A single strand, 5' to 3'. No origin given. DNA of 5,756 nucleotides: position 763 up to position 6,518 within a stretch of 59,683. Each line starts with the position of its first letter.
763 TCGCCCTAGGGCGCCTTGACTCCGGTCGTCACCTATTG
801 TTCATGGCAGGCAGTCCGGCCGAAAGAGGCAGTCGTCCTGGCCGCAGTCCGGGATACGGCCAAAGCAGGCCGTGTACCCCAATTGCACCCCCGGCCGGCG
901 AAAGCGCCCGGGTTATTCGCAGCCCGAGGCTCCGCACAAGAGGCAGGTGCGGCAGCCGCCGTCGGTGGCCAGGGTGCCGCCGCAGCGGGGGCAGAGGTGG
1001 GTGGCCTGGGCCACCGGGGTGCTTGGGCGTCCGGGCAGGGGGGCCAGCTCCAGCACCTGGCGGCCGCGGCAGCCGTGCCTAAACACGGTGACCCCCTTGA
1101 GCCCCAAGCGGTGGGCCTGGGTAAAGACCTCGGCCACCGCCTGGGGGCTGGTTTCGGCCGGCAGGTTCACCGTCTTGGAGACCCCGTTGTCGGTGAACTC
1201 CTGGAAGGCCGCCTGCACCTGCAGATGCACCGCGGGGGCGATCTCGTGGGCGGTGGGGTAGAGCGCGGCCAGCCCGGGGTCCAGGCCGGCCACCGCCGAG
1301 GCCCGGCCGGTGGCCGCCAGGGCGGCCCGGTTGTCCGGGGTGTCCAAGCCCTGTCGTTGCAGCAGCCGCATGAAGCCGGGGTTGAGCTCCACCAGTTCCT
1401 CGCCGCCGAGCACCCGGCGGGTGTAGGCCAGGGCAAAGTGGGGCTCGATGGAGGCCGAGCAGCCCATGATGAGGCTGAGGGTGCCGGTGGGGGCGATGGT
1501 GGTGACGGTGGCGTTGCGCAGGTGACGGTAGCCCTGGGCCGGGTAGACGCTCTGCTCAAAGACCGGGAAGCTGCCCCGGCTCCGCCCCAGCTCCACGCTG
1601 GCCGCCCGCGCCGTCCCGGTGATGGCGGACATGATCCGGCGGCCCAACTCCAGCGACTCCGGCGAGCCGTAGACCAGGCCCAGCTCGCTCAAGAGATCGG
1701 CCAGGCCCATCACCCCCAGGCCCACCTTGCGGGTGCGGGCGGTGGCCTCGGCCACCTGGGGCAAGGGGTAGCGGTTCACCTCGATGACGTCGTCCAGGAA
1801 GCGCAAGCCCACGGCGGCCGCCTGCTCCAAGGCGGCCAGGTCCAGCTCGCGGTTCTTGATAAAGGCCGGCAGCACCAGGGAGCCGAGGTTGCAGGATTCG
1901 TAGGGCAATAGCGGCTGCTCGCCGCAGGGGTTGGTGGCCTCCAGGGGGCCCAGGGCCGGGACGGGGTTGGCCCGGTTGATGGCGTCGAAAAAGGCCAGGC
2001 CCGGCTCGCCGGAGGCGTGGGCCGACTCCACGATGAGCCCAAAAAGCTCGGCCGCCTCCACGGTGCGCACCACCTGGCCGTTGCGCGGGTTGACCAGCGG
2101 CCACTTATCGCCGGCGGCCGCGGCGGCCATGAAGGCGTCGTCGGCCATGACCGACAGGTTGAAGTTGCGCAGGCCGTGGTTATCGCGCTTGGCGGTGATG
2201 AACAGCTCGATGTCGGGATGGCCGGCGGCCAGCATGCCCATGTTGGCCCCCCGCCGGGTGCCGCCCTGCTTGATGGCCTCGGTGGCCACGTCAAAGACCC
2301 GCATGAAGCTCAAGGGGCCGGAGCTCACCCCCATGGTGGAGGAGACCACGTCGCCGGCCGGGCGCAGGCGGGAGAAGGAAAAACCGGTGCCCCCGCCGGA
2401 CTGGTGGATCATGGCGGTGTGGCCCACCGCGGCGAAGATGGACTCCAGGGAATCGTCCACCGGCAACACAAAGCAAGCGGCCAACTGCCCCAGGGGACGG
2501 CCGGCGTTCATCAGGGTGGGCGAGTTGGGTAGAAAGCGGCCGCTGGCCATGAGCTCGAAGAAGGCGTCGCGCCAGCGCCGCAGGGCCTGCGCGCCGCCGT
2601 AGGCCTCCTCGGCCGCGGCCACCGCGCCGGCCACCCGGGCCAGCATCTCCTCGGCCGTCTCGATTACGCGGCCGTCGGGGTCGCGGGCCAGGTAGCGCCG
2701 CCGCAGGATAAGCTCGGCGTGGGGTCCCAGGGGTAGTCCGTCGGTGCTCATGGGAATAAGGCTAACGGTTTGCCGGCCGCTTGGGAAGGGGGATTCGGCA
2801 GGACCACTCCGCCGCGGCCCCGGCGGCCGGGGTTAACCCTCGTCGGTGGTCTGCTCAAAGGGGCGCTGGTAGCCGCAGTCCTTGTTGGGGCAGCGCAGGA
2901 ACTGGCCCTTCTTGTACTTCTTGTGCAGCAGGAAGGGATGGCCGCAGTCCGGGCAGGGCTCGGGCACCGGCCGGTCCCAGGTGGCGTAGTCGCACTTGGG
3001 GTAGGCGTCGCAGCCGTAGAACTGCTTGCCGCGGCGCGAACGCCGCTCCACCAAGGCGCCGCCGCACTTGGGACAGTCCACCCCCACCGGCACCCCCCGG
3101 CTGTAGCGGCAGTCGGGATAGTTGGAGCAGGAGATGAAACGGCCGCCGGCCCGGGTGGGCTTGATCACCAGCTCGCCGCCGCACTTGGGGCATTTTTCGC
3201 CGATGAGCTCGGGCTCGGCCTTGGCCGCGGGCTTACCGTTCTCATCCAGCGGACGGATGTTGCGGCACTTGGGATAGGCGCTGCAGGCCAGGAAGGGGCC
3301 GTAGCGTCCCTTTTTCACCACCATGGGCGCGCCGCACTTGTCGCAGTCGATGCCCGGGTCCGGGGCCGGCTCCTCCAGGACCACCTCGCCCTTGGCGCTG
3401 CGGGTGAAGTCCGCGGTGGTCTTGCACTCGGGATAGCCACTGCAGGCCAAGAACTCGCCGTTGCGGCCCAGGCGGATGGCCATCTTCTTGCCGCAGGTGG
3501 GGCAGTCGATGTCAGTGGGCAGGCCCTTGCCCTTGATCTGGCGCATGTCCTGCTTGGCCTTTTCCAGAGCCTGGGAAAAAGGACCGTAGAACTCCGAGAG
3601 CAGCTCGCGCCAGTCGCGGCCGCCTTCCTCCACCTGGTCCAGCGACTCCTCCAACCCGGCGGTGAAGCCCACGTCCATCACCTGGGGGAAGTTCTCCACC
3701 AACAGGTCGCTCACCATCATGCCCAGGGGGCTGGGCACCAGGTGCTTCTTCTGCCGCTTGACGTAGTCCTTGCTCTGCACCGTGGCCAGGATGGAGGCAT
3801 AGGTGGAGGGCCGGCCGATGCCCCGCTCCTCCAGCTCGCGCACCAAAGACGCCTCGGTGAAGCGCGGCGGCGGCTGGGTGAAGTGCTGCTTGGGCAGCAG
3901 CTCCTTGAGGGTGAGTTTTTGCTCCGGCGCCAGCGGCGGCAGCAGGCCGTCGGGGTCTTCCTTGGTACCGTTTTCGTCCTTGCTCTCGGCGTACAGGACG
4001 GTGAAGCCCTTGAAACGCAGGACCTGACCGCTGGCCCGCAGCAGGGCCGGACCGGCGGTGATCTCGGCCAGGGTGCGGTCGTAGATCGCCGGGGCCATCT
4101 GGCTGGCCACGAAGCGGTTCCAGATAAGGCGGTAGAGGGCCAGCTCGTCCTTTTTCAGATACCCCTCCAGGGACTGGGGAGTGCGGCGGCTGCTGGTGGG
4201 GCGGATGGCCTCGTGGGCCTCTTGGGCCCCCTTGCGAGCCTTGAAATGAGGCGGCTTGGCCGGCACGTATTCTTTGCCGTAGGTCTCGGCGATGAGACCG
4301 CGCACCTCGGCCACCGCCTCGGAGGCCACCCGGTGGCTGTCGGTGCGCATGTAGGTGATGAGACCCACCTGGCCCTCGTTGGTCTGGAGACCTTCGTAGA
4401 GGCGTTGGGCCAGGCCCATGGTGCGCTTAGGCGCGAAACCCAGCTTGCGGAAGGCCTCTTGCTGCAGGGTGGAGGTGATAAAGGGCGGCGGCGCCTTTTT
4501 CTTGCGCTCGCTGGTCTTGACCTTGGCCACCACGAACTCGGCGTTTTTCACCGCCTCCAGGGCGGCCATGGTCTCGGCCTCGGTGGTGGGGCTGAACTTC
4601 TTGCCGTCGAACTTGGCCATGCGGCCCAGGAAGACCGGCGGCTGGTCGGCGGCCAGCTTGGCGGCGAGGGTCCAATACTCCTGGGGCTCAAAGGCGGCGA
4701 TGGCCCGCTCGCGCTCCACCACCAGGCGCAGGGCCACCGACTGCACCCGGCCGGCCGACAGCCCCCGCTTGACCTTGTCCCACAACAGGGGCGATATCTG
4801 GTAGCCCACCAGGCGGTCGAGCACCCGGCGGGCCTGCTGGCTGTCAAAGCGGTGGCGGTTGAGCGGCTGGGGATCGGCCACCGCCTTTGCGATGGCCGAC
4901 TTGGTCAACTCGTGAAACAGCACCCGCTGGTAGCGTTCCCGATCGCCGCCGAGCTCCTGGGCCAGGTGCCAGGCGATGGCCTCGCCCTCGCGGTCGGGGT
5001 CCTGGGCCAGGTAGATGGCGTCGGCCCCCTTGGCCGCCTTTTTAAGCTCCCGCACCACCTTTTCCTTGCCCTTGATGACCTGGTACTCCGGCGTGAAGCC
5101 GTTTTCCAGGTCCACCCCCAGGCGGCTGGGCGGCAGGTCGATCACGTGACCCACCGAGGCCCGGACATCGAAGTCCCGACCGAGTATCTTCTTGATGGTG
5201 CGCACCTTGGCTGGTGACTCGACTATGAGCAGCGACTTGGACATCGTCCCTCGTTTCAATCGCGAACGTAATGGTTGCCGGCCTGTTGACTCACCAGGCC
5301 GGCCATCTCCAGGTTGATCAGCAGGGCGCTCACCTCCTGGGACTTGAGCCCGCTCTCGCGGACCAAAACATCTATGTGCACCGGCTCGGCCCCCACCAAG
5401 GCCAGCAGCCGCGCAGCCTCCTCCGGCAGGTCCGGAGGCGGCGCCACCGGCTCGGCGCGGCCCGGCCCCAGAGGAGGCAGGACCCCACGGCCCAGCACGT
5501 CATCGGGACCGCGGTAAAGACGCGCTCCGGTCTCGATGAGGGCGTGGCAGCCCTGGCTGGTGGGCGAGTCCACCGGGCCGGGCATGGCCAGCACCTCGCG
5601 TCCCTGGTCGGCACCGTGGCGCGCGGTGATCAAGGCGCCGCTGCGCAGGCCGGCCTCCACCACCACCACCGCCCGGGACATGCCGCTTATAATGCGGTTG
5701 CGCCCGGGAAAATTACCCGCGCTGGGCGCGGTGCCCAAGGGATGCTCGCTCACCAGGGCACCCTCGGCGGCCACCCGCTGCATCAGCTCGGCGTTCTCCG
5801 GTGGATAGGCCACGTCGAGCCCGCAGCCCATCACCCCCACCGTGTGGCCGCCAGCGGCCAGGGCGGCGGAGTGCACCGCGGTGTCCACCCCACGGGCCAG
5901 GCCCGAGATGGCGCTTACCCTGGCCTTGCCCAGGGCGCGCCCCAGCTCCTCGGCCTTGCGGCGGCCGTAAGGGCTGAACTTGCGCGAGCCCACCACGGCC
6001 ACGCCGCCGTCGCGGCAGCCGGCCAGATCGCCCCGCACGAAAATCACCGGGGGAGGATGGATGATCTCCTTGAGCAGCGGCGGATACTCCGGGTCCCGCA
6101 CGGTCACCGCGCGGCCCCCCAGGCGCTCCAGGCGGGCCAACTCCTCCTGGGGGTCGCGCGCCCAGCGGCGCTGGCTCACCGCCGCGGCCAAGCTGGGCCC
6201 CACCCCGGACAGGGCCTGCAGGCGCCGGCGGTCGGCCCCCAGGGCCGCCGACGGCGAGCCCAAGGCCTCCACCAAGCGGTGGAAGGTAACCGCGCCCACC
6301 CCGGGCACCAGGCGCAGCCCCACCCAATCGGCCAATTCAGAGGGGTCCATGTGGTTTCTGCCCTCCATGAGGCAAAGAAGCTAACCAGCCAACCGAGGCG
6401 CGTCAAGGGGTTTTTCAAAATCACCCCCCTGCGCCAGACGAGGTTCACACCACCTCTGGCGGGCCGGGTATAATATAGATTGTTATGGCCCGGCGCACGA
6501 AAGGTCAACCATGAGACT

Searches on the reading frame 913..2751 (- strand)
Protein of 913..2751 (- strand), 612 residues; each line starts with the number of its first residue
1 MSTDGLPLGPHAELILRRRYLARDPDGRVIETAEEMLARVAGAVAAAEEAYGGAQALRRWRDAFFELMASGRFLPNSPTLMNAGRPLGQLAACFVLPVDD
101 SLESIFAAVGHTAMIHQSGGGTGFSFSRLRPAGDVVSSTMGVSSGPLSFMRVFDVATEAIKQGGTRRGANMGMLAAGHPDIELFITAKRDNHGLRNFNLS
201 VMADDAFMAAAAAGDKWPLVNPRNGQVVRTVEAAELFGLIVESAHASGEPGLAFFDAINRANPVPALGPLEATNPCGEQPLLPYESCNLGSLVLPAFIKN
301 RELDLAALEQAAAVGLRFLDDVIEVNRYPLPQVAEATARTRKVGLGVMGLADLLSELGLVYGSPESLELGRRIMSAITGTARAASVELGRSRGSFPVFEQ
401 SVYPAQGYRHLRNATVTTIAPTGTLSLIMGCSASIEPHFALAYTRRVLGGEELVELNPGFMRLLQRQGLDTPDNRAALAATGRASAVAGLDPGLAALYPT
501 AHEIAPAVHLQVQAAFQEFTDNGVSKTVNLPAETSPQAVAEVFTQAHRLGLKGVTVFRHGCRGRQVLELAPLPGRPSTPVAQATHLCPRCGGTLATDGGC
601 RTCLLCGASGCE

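Call 49: search_protein_families(library=pfam, proteins=[window:913-2751:-], max_evalue=0.000001)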
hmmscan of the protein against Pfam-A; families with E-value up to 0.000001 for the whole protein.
window:913-2751:- (612 aa): 2 families
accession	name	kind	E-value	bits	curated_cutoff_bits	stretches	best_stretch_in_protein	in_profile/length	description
PF02867.20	Ribonuc_red_lgC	-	8.1e-127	424.4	23.9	2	91-403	1-344/523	Ribonucleotide reductase, barrel domain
PF00317.26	Ribonuc_red_lgN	-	2.6e-22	79.1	28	1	9-88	4-77/77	Ribonucleotide reductase, all-alpha domain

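Call 98: find_encoding_contigs(protein=window:913-2751:-, flank=10000, max_places=1)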
Protein window:913-2751:- (612 aa): 1 contig read that carries it; 1 place shown.
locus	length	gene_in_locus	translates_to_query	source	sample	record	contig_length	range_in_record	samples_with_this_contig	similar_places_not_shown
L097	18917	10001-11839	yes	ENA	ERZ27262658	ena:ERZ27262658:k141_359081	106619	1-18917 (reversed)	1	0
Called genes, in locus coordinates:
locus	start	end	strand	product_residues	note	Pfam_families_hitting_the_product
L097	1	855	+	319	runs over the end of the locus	PF00514:Arm (faint), PF02985:HEAT (faint), PF13646:HEAT_2, PF23227:HEAT_MROH2B_C (faint), PF13513:HEAT_EZ (faint), PF01602:Adaptin_N (faint), PF03130:HEAT_PBS (faint), PF13646:HEAT_2, +2 more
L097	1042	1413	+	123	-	-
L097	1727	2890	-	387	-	PF04055:Radical_SAM, PF06969:HemN_C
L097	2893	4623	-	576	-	PF00501:AMP-binding, PF13193:AMP-binding_C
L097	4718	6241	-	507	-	-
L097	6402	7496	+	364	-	PF02481:DNA_processg_A, PF18306:LDcluster4 (faint), PF17782:WHD_DprA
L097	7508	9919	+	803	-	PF01751:Toprim, PF01131:Topoisom_bac, PF01396:Zn_ribbon_Top1, PF13408:Zn_ribbon_recom (faint), PF01396:Zn_ribbon_Top1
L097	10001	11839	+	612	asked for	PF00317:Ribonuc_red_lgN, PF02867:Ribonuc_red_lgC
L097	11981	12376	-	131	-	-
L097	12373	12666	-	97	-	-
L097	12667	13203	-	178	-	PF13424:TPR_12 (weak), PF13371:TPR_9, PF13431:TPR_17 (weak), PF00515:TPR_1 (weak), PF07719:TPR_2 (weak), PF13424:TPR_12 (weak), PF13414:TPR_11 (weak), PF13432:TPR_16 (weak), +5 more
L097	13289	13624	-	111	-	PF01844:HNH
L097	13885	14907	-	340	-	PF06071:YchF-GTPase_C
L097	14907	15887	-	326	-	PF00490:ALAD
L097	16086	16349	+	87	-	-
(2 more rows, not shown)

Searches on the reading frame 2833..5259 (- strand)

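Call 49: search_protein_families(library=pfam, proteins=[window:2833-5259:-], max_evalue=0.000001)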
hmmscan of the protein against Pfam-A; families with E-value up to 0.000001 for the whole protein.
window:2833-5259:- (808 aa): 4 families
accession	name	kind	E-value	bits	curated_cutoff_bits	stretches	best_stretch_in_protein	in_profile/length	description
PF01131.25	Topoisom_bac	-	1.5e-120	403.4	35.1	1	134-554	3-410/411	DNA topoisomerase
PF01396.24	Zn_ribbon_Top1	-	1.5e-60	201.2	32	4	727-763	2-37/39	Topoisomerase DNA binding C4 zinc finger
PF01751.28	Toprim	-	1.5e-20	73.6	23.1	1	10-118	2-96/96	Toprim domain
PF13408.12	Zn_ribbon_recom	-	5.6e-07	30.3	25.3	0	729-760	8-43/58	Recombinase zinc beta ribbon domain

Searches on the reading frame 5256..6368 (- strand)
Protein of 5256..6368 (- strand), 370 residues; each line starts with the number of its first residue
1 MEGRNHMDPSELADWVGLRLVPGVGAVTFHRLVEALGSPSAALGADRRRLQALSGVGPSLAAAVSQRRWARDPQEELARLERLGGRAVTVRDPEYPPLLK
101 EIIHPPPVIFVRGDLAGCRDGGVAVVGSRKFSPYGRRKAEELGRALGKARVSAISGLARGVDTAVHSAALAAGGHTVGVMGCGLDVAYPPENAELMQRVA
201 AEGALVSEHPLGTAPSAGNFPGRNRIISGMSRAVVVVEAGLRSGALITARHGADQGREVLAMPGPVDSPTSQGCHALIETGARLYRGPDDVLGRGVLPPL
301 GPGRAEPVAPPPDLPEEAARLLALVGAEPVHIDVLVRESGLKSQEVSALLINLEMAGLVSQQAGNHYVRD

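Call 49: search_protein_families(library=pfam, proteins=[window:5256-6368:-], max_evalue=0.000001)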
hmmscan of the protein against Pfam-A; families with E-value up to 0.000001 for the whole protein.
window:5256-6368:- (370 aa): 2 families
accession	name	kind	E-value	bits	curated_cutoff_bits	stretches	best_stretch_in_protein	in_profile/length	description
PF02481.21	DNA_processg_A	-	8e-73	244.5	29.6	1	81-285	3-210/212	DNA recombination-mediator protein A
PF17782.7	DprA_WH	-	9.3e-18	64.5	22.9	1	306-365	2-61/61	DprA winged helix domain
